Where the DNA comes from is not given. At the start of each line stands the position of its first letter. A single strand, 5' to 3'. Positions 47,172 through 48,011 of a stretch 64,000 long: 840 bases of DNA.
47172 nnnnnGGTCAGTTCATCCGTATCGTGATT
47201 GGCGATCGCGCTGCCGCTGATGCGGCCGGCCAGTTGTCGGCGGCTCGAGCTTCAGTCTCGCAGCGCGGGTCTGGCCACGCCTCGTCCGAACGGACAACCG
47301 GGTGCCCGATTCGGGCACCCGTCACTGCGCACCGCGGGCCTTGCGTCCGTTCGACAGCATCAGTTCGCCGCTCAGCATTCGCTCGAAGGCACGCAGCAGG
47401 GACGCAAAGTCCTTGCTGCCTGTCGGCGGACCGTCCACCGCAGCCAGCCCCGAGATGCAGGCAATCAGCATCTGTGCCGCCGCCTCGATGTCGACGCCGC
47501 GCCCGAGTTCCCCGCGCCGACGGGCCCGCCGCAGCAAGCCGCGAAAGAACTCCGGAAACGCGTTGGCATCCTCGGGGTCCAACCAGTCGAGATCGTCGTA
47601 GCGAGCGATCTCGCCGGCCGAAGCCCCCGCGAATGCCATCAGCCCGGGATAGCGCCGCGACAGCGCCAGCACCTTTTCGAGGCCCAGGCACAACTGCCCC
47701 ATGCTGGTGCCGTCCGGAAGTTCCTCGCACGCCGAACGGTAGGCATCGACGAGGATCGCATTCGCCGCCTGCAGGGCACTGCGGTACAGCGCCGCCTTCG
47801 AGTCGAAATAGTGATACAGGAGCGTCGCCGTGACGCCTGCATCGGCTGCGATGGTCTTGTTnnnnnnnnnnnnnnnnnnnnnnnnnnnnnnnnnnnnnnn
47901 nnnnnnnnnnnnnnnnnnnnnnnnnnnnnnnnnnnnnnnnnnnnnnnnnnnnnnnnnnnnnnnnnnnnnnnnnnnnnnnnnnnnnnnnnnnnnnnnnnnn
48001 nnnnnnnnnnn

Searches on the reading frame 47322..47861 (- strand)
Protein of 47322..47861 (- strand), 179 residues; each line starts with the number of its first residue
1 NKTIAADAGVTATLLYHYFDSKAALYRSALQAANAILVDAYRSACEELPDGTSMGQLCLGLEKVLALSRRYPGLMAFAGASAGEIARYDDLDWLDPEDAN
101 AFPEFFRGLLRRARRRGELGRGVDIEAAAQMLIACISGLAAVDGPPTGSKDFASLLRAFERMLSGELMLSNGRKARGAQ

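Call 13: search_protein_families(library=pfam, proteins=[window:47322-47861:-], max_evalue=0.00001)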
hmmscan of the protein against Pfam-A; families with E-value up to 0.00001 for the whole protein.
window:47322-47861:- (179 aa): 1 family
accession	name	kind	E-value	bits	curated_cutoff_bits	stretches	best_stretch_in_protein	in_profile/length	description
PF00440.29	TetR_N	-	1.2e-06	28.6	24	1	3-27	21-45/47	Bacterial regulatory proteins, tetR family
